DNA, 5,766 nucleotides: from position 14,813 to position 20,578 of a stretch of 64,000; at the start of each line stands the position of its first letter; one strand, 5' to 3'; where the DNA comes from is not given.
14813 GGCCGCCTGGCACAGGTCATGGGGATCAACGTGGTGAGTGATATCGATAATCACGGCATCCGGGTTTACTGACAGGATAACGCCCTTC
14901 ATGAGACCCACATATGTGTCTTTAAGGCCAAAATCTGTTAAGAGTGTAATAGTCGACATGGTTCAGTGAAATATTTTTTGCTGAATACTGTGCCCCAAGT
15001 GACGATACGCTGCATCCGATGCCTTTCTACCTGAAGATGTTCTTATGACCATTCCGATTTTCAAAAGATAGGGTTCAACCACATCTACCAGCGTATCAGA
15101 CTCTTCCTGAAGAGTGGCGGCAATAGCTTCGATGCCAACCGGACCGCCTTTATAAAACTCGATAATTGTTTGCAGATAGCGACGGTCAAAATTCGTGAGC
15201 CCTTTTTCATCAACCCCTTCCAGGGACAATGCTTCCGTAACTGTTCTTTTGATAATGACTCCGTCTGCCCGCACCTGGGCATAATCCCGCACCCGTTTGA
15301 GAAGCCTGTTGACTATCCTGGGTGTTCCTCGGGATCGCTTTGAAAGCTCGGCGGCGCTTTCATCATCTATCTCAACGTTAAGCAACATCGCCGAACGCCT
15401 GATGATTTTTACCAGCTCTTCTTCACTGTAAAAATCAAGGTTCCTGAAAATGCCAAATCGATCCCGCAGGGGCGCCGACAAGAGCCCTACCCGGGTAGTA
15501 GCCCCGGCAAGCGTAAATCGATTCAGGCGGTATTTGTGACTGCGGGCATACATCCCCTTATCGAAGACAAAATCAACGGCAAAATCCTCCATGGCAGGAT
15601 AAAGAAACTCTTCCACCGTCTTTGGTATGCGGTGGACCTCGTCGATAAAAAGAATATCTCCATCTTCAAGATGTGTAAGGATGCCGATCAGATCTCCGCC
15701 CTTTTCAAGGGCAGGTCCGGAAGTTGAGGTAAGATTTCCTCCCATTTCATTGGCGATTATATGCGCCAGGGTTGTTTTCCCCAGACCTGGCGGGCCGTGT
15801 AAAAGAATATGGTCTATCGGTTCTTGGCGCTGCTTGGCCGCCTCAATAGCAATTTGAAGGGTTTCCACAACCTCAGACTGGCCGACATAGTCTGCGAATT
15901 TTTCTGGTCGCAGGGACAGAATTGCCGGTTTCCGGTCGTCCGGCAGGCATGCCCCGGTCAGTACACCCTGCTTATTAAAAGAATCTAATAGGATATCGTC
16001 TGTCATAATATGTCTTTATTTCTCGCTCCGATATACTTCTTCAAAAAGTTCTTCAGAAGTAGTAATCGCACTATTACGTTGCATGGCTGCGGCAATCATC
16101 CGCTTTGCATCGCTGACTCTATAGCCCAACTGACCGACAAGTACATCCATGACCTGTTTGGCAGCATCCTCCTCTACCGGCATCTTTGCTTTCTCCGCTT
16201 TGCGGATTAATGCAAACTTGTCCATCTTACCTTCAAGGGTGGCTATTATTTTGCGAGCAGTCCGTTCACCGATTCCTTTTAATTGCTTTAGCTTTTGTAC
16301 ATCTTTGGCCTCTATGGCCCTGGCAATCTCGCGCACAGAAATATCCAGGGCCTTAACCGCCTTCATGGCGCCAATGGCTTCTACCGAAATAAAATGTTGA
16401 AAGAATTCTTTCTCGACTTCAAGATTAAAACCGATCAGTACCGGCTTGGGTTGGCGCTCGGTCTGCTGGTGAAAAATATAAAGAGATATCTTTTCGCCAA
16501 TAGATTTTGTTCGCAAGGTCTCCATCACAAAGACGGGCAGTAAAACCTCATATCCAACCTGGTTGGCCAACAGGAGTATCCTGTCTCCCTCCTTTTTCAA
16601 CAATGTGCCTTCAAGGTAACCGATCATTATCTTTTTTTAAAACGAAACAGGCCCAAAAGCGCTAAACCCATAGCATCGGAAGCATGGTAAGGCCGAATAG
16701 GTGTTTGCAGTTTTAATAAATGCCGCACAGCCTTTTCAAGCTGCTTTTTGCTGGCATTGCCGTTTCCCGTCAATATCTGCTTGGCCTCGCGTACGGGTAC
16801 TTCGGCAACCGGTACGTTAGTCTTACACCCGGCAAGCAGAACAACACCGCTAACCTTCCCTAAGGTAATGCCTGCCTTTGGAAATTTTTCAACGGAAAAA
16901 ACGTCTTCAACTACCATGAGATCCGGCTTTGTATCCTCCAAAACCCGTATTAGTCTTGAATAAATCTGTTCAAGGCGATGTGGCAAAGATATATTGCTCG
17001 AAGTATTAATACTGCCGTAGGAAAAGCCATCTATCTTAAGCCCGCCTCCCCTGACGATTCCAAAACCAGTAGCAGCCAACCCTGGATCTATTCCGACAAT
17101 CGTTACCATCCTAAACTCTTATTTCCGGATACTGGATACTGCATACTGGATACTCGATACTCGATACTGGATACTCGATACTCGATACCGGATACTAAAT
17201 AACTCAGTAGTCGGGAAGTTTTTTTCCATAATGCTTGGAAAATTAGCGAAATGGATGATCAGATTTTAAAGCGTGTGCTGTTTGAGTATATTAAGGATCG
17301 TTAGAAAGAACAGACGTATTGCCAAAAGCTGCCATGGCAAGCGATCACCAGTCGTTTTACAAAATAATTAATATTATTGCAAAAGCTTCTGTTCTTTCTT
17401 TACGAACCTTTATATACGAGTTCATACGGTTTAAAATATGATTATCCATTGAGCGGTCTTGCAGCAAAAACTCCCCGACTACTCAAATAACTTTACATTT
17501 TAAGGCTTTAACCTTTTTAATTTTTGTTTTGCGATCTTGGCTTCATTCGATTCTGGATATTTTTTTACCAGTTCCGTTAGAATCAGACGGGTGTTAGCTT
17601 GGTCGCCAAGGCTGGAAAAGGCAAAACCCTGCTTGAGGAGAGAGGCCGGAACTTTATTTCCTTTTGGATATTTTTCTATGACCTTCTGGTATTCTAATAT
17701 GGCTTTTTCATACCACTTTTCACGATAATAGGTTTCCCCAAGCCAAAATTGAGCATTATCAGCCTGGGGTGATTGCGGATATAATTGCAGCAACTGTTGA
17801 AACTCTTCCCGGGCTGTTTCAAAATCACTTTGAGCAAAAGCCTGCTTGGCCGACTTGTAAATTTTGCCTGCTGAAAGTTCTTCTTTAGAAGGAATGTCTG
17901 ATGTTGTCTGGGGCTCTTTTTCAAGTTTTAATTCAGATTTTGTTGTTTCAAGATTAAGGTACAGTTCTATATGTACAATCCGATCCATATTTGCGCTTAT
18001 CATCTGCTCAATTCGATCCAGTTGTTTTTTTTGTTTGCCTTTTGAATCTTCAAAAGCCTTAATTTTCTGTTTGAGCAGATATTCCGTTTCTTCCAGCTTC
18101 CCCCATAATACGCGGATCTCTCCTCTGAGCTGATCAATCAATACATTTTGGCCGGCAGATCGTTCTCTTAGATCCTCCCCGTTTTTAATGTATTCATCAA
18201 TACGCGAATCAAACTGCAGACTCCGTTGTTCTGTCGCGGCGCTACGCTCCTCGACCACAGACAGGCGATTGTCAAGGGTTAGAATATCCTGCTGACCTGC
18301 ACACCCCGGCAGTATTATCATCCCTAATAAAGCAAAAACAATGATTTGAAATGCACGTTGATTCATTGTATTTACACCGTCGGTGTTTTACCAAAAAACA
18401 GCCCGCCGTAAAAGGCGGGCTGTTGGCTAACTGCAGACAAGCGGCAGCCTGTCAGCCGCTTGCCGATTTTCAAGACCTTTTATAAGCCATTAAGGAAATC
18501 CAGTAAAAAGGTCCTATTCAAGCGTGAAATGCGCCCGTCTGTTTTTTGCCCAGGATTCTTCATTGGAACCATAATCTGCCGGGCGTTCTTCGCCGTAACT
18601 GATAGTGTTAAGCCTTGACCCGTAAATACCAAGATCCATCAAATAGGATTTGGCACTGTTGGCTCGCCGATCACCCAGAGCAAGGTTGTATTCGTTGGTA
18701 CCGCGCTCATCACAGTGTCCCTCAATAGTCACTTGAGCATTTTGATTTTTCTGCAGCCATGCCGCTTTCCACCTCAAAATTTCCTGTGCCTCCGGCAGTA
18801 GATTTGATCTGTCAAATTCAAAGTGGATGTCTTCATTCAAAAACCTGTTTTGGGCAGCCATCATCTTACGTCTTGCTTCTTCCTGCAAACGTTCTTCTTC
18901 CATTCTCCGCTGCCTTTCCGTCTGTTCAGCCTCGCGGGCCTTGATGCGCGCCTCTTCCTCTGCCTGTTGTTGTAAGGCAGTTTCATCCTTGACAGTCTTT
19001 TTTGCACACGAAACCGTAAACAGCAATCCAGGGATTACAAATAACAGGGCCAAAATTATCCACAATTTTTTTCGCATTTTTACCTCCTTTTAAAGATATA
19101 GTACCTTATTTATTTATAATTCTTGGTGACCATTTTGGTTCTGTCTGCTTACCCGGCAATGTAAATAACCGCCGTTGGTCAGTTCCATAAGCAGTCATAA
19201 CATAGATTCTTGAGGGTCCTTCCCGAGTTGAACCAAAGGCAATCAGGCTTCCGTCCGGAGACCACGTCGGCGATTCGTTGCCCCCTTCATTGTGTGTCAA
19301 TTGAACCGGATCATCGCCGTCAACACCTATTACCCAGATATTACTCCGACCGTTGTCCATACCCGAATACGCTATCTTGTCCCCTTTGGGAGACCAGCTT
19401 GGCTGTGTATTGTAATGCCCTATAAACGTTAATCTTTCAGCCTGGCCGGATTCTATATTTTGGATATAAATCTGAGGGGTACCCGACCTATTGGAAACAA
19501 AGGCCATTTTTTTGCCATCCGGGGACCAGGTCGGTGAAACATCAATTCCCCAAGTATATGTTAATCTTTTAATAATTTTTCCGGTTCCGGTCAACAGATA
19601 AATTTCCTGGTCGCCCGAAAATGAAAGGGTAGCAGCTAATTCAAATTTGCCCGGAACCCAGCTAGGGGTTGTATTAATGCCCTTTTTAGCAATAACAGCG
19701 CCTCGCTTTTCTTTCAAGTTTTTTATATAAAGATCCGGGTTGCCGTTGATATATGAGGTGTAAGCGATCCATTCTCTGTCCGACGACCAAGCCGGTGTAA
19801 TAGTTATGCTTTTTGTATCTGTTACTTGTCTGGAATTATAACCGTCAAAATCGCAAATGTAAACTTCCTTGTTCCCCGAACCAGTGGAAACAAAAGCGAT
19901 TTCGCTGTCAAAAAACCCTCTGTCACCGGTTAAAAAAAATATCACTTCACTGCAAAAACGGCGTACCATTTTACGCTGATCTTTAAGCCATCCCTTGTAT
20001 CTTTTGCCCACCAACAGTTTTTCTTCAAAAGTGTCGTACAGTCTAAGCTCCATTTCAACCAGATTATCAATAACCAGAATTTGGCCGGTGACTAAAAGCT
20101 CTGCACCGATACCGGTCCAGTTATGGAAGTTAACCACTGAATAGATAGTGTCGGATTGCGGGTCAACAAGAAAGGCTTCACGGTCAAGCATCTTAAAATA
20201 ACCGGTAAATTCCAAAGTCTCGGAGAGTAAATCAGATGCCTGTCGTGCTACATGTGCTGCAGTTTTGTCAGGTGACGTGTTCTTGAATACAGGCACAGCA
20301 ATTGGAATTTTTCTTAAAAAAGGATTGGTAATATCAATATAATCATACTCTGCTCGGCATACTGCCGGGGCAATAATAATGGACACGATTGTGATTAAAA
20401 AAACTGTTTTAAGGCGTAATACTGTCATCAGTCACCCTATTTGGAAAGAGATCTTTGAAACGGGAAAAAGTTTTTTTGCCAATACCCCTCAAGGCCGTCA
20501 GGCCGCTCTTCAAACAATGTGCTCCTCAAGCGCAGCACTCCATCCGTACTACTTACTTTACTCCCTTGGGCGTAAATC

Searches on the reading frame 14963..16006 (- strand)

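Call 26: search_protein_families(library=ncbifam, proteins=[window:14963-16006:-], max_evalue=0.000001)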
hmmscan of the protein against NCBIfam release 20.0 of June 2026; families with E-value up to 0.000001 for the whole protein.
window:14963-16006:- (347 aa): 19 families
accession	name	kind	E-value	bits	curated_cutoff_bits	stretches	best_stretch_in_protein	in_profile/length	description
NF000868.0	PRK00080.1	equivalog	6.1e-139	462.5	282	1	30-340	17-327/330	Holliday junction branch migration DNA helicase RuvB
TIGR00635.1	ruvB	equivalog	7.6e-129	429.1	299.05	1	36-338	2-304/305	Holliday junction branch migration DNA helicase RuvB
NF009883.0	PRK13341.1-4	equivalog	4.5e-11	41.4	668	1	30-144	23-141/729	AAA family ATPase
TIGR02397.1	dnaX_nterm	equivalog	9.3e-11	41.6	250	1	32-88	8-60/355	DNA polymerase III subunit gamma/tau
NF009881.0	PRK13341.1-2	equivalog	2.3e-10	39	651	1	27-142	17-136/736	AAA family ATPase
NF003233.0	PRK04195.2-3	equivalog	4.7e-10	38.9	471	1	33-89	8-63/504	replication factor C large subunit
TIGR02903.1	spore_lon_C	equivalog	1e-09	37.5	678.8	0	31-87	147-198/615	Lon family ATP-dependent protease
NF003229.0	PRK04195.1-5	equivalog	1.2e-09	37.5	280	1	31-90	10-70/413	replication factor C large subunit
TIGR02902.1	spore_lonB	equivalog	3.3e-09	35.9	723.3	0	31-88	58-110/531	ATP-dependent protease LonB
NF011523.0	PRK14962.1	equivalog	6e-09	35.2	576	0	32-88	8-60/474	DNA polymerase III subunits gamma and tau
NF001679.0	PRK00440.1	equivalog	6.2e-09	35.4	303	1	32-91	12-66/322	replication factor C small subunit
NF009882.0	PRK13341.1-3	equivalog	9.1e-09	33.9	1197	1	21-145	13-141/734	AAA family ATPase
NF003230.0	PRK04195.1-6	equivalog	2.1e-08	33.3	441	1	32-89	8-64/494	replication factor C large subunit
NF004046.1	PRK05563.1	equivalog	9.4e-08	31.4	400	1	33-88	10-61/567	DNA polymerase III subunit gamma/tau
NF009880.0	PRK13341.1-1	equivalog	1.5e-07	30.2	891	0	26-236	6-200/599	AAA family ATPase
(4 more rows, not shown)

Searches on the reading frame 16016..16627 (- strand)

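Call 26: search_protein_families(library=ncbifam, proteins=[window:16016-16627:-], max_evalue=0.000001)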
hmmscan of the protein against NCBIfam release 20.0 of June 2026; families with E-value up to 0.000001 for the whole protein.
window:16016-16627:- (203 aa): 2 families
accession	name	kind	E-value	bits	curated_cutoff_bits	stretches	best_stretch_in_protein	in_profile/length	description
TIGR00084.2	ruvA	equivalog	2.9e-40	138.1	85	1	1-198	1-200/202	Holliday junction branch migration protein RuvA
NF011194.0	PRK14600.1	equivalog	5.6e-15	55.6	180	1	1-160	1-153/188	Holliday junction branch migration protein RuvA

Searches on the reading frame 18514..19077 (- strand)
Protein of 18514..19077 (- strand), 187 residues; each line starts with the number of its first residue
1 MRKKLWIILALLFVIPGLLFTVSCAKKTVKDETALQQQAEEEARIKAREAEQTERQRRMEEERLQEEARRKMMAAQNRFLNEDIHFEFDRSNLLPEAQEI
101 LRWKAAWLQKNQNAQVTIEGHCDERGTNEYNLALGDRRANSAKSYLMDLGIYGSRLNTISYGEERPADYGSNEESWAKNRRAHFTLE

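Call 27: search_protein_families(library=ncbifam, proteins=[window:18514-19077:-], max_evalue=0.000001)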
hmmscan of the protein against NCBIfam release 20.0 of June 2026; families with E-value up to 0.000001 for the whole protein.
window:18514-19077:- (187 aa): 24 families
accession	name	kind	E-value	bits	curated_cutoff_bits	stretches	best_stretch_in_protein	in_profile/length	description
TIGR02802.1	Pal_lipo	equivalog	4e-41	139.3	125.35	1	84-185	2-103/104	peptidoglycan-associated lipoprotein Pal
NF008067.1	PRK10802.1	equivalog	7.2e-32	110.6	261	1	45-183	36-168/171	peptidoglycan-associated lipoprotein Pal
NF053611.1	YiaD_Gzip_OmpA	equivalog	2.3e-25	89.5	175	1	79-184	99-204/206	YiaD family glycine zipper/OmpA-like lipoprotein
NF053613.1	OMP_toxin_LptF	equivalog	1.6e-21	77.2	400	1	23-186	86-245/256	lipotoxin F family OmpA-related lipoprotein LptF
NF033763.1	exchanger_TraB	exception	9.8e-21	73.3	700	1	80-186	390-497/522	outer membrane exchange protein TraB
NF053612.1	anchor_PA1041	equivalog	2.2e-20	73.6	250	1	81-185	127-234/236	PA1041 family peptidoglycan-binding anchor lipoprotein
TIGR03789.1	pdsO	hypoth_equivalog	4.4e-20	72.4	152.2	1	27-183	84-240/243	sortase-associated OmpA-like protein PdsO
NF045787.1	OmpABordt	equivalog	3.5e-19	69.3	200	1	65-183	68-186/194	outer membrane protein OmpA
NF052230.1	T9SS_PorE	exception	7.5e-19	67.4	600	1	76-167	509-600/648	PorE family type IX secretion system protein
NF053607.1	CHU_0125_OmpA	equivalog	7.1e-17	61.1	620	1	72-185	521-635/639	CHU_0125 family OmpA-like outer membrane integrity protein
NF053585.1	OMP_LP_YfiB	equivalog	5.6e-16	58.8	128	1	80-182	54-156/163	outer membrane lipoprotein YfiB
NF007804.1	PRK10510.1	equivalog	4.8e-12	45.7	307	1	82-186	112-216/219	OmpA family lipoprotein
NF008071.1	PRK10808.1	equivalog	1e-10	41.5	277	1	76-168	225-319/358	porin OmpA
NF005382.1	PRK06925.1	equivalog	1.1e-10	42.2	264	1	56-183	88-220/225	flagellar motor protein MotS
NF045788.1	Omp38Acinit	equivalog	7.9e-10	38.3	500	1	83-185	242-345/354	outer membrane protein Omp38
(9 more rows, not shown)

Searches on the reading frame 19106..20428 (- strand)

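Call 27: search_protein_families(library=ncbifam, proteins=[window:19106-20428:-], max_evalue=0.000001)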
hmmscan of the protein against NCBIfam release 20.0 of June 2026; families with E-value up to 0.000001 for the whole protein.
window:19106-20428:- (440 aa): 7 families
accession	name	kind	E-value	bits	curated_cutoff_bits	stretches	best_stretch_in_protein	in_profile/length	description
TIGR02800.1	propeller_TolB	equivalog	4.6e-113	378.3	343.15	1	30-434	12-418/418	Tol-Pal system beta propeller repeat protein TolB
NF002183.0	PRK01029.1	equivalog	6.8e-39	134.1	405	1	147-434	119-423/429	Tol-Pal system protein TolB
NF003124.0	PRK04043.1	equivalog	1.2e-28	100.1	428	1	60-405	46-391/419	Tol-Pal system protein TolB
NF053518.1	DipepPtdsDpp5Prph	equivalog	1.2e-23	83.5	900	1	360-434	40-114/655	dipeptidyl-peptidase Dpp5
NF033523.0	lasso_peptidase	equivalog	1.4e-19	70.3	400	0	341-381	91-131/638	Atxe2 family lasso peptide isopeptidase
NF052339.1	hydrazine_alpha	equivalog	2e-07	29.3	800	0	320-396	85-163/804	hydrazine synthase subunit alpha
TIGR04275.1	beta_prop_Msarc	repeat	5.8e-07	29.2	85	0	200-239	2-39/40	beta-propeller repeat protein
